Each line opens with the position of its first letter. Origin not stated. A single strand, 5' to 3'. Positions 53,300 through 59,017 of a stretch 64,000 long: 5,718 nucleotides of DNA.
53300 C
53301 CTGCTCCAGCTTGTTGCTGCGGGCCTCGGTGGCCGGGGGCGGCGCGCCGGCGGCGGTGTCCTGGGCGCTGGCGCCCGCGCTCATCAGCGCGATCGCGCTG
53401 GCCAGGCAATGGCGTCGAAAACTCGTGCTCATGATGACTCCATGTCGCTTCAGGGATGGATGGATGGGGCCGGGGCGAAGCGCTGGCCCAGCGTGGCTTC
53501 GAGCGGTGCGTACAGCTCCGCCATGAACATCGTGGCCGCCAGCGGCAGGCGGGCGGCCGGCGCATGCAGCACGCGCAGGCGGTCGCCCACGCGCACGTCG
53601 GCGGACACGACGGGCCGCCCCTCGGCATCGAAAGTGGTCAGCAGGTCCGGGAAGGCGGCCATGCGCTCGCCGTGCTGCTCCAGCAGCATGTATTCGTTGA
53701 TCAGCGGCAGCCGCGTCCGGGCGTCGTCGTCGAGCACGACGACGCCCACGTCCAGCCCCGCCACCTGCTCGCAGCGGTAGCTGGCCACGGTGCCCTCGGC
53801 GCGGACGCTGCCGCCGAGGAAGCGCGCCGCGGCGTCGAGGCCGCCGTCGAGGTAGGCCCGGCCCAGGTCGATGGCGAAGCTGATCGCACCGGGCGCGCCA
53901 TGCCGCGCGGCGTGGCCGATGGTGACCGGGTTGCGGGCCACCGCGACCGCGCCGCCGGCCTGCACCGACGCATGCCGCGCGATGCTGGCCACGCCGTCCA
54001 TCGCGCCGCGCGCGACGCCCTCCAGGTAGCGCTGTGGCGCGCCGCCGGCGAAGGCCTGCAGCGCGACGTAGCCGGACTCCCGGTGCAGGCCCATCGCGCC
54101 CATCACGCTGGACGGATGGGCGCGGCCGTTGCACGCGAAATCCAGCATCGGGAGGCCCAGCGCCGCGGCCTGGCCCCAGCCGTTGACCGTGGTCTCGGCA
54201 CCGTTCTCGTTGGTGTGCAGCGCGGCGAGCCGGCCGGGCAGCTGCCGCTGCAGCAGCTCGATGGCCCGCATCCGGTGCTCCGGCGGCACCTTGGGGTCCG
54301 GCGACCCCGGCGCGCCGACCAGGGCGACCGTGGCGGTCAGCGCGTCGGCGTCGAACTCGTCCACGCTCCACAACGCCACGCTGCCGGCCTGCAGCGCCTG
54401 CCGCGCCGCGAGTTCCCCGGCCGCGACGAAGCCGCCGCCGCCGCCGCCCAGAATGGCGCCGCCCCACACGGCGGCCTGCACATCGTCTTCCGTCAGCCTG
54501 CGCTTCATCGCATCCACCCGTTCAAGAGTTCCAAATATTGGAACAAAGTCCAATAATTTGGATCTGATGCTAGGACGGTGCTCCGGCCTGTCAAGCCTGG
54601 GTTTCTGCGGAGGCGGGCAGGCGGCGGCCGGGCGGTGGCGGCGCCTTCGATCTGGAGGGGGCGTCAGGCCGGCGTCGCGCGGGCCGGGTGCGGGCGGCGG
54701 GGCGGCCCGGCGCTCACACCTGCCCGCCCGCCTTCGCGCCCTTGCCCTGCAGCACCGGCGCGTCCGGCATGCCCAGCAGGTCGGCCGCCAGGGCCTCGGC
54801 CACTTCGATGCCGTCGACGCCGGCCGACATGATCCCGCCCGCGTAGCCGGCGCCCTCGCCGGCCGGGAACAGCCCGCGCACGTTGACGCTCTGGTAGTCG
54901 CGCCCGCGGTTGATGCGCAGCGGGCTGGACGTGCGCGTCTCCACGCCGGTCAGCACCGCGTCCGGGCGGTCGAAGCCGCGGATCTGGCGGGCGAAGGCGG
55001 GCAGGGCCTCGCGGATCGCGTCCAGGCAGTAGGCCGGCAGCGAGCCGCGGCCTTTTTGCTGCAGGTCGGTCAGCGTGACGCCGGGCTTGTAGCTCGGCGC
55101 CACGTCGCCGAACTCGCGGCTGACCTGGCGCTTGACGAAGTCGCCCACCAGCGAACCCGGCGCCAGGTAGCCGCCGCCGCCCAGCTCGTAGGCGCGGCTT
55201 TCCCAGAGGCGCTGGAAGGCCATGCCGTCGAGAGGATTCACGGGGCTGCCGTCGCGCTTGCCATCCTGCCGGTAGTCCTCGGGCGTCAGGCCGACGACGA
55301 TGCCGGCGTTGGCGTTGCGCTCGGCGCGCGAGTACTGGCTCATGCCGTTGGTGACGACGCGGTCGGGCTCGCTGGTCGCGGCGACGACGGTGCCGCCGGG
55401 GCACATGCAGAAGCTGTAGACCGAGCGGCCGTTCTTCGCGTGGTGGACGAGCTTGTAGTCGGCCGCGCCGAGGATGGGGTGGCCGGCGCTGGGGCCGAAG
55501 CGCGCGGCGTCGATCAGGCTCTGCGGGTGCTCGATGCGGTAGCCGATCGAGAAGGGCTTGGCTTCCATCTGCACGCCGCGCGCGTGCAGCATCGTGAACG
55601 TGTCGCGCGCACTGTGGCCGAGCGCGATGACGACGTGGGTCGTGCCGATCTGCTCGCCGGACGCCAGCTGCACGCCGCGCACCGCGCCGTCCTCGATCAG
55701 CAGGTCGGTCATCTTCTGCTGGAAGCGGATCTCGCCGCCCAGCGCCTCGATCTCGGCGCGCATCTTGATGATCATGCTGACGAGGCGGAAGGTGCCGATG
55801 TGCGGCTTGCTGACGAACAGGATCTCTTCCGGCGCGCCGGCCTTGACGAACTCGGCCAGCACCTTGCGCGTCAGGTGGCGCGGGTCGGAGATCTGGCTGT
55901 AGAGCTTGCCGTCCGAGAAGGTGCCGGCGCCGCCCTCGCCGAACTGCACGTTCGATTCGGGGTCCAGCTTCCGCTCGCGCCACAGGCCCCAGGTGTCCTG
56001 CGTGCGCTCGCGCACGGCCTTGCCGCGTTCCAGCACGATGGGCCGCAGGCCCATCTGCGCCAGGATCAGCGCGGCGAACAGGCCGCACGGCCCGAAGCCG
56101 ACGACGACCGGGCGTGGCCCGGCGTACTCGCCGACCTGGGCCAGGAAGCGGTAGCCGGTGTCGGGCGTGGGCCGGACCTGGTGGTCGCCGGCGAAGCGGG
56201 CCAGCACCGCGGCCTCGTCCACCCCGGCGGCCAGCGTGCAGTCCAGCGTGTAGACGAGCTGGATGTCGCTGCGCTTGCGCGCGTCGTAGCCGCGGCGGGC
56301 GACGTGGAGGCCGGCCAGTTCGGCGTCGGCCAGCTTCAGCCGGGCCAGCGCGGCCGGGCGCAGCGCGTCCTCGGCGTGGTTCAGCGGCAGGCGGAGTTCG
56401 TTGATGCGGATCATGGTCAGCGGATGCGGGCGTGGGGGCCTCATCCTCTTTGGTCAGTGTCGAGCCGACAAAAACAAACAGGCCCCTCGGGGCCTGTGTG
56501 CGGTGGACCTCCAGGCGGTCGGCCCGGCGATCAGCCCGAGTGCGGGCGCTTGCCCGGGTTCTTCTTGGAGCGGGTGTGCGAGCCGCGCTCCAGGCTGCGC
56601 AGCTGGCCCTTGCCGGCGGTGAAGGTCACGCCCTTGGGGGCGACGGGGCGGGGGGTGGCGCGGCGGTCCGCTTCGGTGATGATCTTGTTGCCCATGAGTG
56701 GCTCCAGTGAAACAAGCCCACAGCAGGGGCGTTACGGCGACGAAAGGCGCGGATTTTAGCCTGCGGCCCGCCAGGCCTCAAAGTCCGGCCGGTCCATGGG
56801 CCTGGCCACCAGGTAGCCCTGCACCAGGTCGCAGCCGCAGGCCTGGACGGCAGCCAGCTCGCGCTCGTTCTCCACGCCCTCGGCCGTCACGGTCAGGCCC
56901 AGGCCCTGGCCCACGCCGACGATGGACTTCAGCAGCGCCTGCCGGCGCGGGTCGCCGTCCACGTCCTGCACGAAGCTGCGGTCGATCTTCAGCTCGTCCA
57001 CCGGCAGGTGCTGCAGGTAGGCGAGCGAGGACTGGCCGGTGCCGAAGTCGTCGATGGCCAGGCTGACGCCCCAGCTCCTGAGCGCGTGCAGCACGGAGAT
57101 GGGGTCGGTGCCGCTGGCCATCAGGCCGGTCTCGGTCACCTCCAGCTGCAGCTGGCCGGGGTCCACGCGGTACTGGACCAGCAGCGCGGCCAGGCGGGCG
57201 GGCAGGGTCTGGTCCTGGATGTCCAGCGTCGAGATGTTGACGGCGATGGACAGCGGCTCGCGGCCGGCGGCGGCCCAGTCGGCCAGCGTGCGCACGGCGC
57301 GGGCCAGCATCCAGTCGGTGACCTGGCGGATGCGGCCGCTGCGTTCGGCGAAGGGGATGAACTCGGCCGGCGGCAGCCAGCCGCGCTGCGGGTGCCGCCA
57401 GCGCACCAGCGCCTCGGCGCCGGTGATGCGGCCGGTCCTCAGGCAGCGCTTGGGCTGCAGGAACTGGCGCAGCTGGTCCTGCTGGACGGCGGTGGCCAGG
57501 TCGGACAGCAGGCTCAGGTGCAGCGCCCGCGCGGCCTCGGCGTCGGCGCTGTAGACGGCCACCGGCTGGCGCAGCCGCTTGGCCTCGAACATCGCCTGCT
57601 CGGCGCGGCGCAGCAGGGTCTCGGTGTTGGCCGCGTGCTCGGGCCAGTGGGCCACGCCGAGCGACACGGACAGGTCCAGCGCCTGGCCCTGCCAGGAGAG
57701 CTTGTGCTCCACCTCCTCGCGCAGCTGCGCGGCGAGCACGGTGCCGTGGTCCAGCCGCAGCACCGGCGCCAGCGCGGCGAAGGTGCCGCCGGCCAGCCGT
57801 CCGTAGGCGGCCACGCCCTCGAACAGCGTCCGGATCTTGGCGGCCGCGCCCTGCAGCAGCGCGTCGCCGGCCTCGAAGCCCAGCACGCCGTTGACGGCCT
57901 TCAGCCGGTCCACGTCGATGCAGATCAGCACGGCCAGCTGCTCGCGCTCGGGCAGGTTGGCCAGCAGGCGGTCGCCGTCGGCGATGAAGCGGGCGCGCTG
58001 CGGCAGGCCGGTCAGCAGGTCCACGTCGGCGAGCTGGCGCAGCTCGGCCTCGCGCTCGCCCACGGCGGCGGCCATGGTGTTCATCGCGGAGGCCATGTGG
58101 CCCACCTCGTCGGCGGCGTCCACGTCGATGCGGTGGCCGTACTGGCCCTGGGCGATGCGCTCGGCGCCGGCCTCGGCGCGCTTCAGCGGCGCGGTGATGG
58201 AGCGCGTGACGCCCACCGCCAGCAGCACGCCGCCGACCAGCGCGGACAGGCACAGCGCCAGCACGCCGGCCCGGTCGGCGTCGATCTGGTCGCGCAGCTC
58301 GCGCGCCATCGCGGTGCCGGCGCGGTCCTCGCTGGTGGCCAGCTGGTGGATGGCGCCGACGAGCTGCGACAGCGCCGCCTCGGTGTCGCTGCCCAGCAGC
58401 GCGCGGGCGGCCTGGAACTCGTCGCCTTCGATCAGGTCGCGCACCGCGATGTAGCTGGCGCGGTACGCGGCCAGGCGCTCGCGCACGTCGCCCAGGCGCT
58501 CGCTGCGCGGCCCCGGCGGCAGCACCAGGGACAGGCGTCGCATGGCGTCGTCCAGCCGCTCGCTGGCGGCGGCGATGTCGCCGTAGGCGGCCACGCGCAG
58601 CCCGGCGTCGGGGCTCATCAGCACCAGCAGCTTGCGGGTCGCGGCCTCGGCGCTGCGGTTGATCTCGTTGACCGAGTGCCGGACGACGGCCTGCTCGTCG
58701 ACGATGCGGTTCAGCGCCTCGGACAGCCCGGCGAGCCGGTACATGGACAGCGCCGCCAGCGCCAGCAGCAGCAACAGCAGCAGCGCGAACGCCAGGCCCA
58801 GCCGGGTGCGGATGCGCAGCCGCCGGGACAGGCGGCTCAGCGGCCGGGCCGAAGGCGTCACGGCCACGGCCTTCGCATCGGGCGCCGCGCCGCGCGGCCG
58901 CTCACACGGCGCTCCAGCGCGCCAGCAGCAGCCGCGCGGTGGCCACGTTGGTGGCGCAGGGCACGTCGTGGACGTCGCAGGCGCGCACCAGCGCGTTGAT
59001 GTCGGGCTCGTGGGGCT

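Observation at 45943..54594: IclR-centred locus with inverted paralogous arms: OPT-DUF917 versus DUF917-TonB receptor-M14 carboxypeptidase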

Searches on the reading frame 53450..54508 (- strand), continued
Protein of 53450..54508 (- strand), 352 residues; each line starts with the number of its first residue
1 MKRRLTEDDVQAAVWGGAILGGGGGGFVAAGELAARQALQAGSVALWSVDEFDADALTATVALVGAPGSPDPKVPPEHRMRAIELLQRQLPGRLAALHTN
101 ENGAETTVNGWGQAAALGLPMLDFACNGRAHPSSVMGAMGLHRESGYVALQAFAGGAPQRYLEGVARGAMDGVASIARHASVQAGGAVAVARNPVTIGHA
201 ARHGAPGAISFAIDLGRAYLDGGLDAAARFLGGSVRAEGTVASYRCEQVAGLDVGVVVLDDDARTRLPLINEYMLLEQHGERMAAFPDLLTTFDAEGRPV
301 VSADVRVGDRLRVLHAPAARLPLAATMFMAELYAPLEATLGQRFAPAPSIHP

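Call 51: find_encoding_contigs(protein=P0031, flank=7000, max_places=1)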
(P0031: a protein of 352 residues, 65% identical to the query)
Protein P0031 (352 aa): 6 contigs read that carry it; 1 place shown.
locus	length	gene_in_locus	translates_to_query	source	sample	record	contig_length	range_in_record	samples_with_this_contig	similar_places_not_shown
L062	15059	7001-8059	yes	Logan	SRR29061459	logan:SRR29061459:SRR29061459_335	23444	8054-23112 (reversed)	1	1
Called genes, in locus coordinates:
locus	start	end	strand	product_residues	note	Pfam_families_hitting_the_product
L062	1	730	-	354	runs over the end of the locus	?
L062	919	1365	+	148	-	PF14106:DUF4279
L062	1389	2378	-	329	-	PF01965:DJ-1_PfpI (weak), PF12833:HTH_18, PF00165:HTH_AraC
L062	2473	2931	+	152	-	-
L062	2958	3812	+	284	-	PF01738:DLH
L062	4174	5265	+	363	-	PF13609:Porin_4, PF00267:Porin_1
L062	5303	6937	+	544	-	PF03169:OPT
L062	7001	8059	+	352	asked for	PF06032:S-Me-THD_N, PF20906:S-Me-THD_C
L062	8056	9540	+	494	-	PF01546:Peptidase_M20, PF07687:M20_dimer (weak)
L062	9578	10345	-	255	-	PF09339:HTH_IclR, PF01614:IclR_C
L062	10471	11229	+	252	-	PF23441:SDR, PF00106:adh_short, PF08659:KR, PF13561:adh_short_C2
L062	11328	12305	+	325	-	PF00248:Aldo_ket_red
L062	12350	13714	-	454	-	PF07690:MFS_1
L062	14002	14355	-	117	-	PF00903:Glyoxalase, PF22677:Ble-like_N (weak), PF18029:Glyoxalase_6 (weak)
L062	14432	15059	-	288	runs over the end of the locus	PF20240:DUF6597, PF12833:HTH_18 (faint)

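Call 58: search_protein_families(library=pfam, proteins=[L013:3853-4320:+, L013:4682-5485:+, L013:5501-6256:+, L013:5944-6867:-, L013:6864-7931:-, L013:6332-7711:+, L015:11521-12975:+, L015:11509-13107:-, L015:12972-13940:+], max_evalue=0.0001)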
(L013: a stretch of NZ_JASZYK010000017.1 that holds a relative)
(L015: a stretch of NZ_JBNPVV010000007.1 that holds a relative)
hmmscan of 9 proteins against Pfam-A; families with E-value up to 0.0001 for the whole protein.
L013:3853-4320:+ (155 aa): 0 families

L013:4682-5485:+ (267 aa): 1 family
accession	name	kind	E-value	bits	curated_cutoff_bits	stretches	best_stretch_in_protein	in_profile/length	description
PF06904.17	Extensin-like_C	-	5.9e-54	183.3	25.4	1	70-267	2-176/176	Extensin-like protein C-terminus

L013:5501-6256:+ (251 aa): 0 families

L013:5944-6867:- (307 aa): 1 family
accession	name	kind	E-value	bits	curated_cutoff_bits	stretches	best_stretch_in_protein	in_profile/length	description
PF04299.18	FMN_bind_2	-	4.4e-64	215.6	22.4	1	99-267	1-167/168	Putative FMN-binding domain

L013:6864-7931:- (355 aa): 0 families

L013:6332-7711:+ (459 aa): 0 families

L015:11521-12975:+ (484 aa): 0 families

L015:11509-13107:- (532 aa): 2 families
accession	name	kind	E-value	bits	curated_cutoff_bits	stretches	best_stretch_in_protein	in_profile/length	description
PF14821.11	Thr_synth_N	-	1e-24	86.9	25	1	67-144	1-79/79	Threonine synthase N terminus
PF00291.31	PALP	-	2.4e-10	40.6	35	1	169-401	32-243/295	Pyridoxal-phosphate dependent enzyme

L015:12972-13940:+ (322 aa): 0 families

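Call 80: search_dna_similar(query=window:53450-54508:-, collection=plasmids, mode=protein, max_evalue=1e-30, max_rows=25)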
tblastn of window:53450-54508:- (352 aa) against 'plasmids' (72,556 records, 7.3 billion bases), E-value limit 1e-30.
Records with a match: 4; places in all: 4; records where one place covers at least 80% of the query: 3.
Best place of each record, by identity: 60-80% 1; <60% 3.
By first word of the organism name: Streptomyces 1; Salinigranum 1; Burkholderia 1; Niallia 1.
By predicted mobility (MOB-suite, as given by PLSDB): non-mobilizable 4.
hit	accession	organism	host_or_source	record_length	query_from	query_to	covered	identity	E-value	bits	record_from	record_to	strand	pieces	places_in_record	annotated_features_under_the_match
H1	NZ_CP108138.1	Streptomyces sp. NBC_00184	-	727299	1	350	99%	60.3%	2e-93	311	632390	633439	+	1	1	DUF917 family protein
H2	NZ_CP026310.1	Salinigranum rubrum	cell culture,marine solar saltern brine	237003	38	340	86%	40.4%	3e-34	140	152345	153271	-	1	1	DUF917 family protein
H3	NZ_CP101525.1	Burkholderia arboris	mixed culture,soil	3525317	38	345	88%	35.8%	8e-31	130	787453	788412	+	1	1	none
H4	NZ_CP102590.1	Niallia taxi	-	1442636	93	346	72%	40.9%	1e-45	174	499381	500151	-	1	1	none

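Call 81: get_annotated_region(hit=H2, flank=7000)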
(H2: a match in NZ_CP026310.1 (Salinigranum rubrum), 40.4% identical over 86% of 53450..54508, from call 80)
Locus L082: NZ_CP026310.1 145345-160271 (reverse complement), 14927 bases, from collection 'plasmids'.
description: Salinigranum rubrum strain GX10 plasmid unnamed1, complete sequence
organism: Salinigranum rubrum (NCBI taxid 755307)
taxonomy: Archaea; Euryarchaeota; Halobacteria; Halobacteriales; Haloferacaceae; Salinigranum; Salinigranum rubrum
host: -; source: cell culture,marine solar saltern brine; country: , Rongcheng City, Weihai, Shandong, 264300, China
typing (MOB-suite, as given by PLSDB): non-mobilizable
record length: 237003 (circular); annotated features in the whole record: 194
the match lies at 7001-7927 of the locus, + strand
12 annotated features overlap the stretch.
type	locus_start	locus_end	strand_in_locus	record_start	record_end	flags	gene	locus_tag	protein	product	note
CDS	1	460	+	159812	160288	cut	-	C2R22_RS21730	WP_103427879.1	hypothetical protein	-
CDS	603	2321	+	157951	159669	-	-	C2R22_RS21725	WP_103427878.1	ABC transporter substrate-binding protein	-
CDS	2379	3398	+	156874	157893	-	-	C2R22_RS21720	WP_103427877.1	ABC transporter permease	GO:0055085 - transmembrane transport [Evidence IEA]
CDS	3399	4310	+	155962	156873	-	-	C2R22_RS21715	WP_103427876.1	ABC transporter permease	-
CDS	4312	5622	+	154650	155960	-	-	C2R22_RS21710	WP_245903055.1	ABC transporter ATP-binding protein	-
CDS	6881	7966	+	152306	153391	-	-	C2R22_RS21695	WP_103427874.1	DUF917 family protein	-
CDS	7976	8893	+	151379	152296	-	-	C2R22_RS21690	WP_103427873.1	DUF1177 domain-containing protein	-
CDS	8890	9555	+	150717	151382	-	-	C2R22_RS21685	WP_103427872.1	AroM family protein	-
CDS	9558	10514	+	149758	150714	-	-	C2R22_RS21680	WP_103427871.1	aminopeptidase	GO:0006508 - proteolysis [Evidence IEA]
CDS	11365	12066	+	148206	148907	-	-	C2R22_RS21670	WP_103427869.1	aspartate/glutamate racemase family protein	GO:0006807 - nitrogen compound metabolic process [Evidence IEA]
CDS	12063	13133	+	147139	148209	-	-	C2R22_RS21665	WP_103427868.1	succinylglutamate desuccinylase/aspartoacylase family protein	-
CDS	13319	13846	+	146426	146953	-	-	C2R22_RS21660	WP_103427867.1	Lrp/AsnC family transcriptional regulator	-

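Call 82: get_annotated_region(hit=H3, flank=7000)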
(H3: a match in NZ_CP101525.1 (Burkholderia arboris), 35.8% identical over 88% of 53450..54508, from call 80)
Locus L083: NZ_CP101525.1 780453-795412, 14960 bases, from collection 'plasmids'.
description: Burkholderia arboris strain MEC_B345 plasmid pla_1, complete sequence
organism: Burkholderia arboris (NCBI taxid 488730)
taxonomy: Bacteria; Pseudomonadota; Betaproteobacteria; Burkholderiales; Burkholderiaceae; Burkholderia; Burkholderia arboris
host: -; source: mixed culture,soil; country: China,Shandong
typing (MOB-suite, as given by PLSDB): non-mobilizable
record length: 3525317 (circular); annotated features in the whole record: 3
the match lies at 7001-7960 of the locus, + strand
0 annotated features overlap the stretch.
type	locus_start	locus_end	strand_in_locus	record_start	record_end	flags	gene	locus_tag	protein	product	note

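Call 85: search_protein_families(library=ncbifam, proteins=[L082:6881-7966:+, L082:7976-8893:+, L082:12063-13133:+, L061:11965-14190:+], max_evalue=0.00001)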
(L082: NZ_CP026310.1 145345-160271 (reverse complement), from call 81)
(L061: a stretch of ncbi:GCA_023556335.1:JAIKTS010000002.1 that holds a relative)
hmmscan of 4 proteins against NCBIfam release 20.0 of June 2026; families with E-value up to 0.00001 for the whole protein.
L082:6881-7966:+ (361 aa): 2 families
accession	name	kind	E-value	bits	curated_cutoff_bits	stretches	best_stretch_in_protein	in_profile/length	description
NF058529.1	thiohydan_desulf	equivalog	8.7e-78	261.9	440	1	9-358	4-362/362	thiohydantoin desulfurase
NF058532.1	CH3_S_uro_de_S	equivalog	2.2e-74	250.6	450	1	9-350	4-347/352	S-methyl thiohydantoin desulfurase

L082:7976-8893:+ (305 aa): 0 families

L082:12063-13133:+ (356 aa): 1 family
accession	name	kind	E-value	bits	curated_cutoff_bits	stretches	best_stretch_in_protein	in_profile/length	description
TIGR02994.1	ectoine_eutE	equivalog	2.6e-14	52.9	402.7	1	33-147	35-147/325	N(2)-acetyl-L-2,4-diaminobutanoate deacetylase DoeB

L061:11965-14190:+ (741 aa): 1 family
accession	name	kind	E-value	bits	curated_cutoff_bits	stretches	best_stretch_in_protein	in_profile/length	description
NF051460.1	bi_acylase_PvdQ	equivalog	2.3e-73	247.3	950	1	29-725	13-755/763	bifunctional acylase PvdQ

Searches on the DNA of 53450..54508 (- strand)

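Call 86: search_dna_similar(query=L060:4416-8053:+, collection=ecoli_genomes, mode=distant, max_rows=8)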
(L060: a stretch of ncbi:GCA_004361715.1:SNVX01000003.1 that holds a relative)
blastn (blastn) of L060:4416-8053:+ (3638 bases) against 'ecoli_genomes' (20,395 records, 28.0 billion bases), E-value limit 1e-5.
No match.

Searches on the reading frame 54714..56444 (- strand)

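Call 28: search_protein_families(library=pfam, proteins=[window:54714-56444:-], max_evalue=0.001)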
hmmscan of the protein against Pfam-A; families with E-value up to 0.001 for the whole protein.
window:54714-56444:- (576 aa): 7 families
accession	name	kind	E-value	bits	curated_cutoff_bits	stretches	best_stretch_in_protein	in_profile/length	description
PF21688.3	FAD-depend_C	-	2.3e-74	250.3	27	1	297-505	1-197/197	FAD-dependent protein, C-terminal domain-like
PF01266.30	DAO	-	3.2e-10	40.5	27.9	1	220-291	147-217/353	FAD dependent oxidoreductase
PF03486.20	HI0933_like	-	6.6e-06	26.2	50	0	113-145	4-36/244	HI0933-like protein Rossmann domain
PF00890.30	FAD_binding_2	-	7e-05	22.6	20.4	0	113-146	3-36/414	FAD binding domain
PF01134.28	GIDA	-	0.00017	21.2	22.1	0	241-277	114-150/391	Glucose inhibited division protein A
PF13738.12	Pyr_redox_3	-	0.00067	19.4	30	0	113-145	1-34/305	Pyridine nucleotide-disulphide oxidoreductase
PF07992.20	Pyr_redox_2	-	0.00095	19.1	26.1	0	113-282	4-114/291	Pyridine nucleotide-disulphide oxidoreductase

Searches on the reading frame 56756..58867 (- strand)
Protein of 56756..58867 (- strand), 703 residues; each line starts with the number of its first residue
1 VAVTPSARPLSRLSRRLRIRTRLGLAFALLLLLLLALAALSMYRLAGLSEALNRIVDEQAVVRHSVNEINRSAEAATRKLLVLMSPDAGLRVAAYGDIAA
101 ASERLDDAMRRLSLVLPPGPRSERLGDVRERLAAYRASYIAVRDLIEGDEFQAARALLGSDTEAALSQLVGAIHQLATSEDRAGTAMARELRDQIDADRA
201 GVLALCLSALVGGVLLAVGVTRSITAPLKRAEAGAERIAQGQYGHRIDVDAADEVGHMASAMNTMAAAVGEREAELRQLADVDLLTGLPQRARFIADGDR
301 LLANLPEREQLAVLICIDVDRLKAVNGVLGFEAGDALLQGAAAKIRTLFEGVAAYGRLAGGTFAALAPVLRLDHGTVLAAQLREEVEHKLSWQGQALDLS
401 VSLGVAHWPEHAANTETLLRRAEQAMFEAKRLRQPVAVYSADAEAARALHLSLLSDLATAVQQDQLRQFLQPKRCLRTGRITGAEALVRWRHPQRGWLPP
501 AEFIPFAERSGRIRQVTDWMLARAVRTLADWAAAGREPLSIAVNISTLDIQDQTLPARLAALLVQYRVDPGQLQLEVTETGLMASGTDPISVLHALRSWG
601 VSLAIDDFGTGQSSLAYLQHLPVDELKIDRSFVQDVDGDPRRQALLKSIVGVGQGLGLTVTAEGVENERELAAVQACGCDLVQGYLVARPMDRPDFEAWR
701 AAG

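Call 28: search_protein_families(library=pfam, proteins=[window:56756-58867:-], max_evalue=0.001)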
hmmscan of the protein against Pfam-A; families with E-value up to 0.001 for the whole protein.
window:56756-58867:- (703 aa): 4 families
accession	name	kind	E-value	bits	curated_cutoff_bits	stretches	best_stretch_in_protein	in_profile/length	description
PF00563.25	EAL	-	6.9e-72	242.1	31.3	1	456-690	3-236/236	EAL domain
PF00990.26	GGDEF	-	4.9e-24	85.4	23.8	1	280-431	1-156/161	Diguanylate cyclase, GGDEF domain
PF00672.30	HAMP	-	1e-11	45.4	25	1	220-268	2-50/53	HAMP domain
PF12729.13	4HB_MCP_1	-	2.4e-09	37.4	27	1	17-179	2-165/181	Four helix bundle sensory module for signal transduction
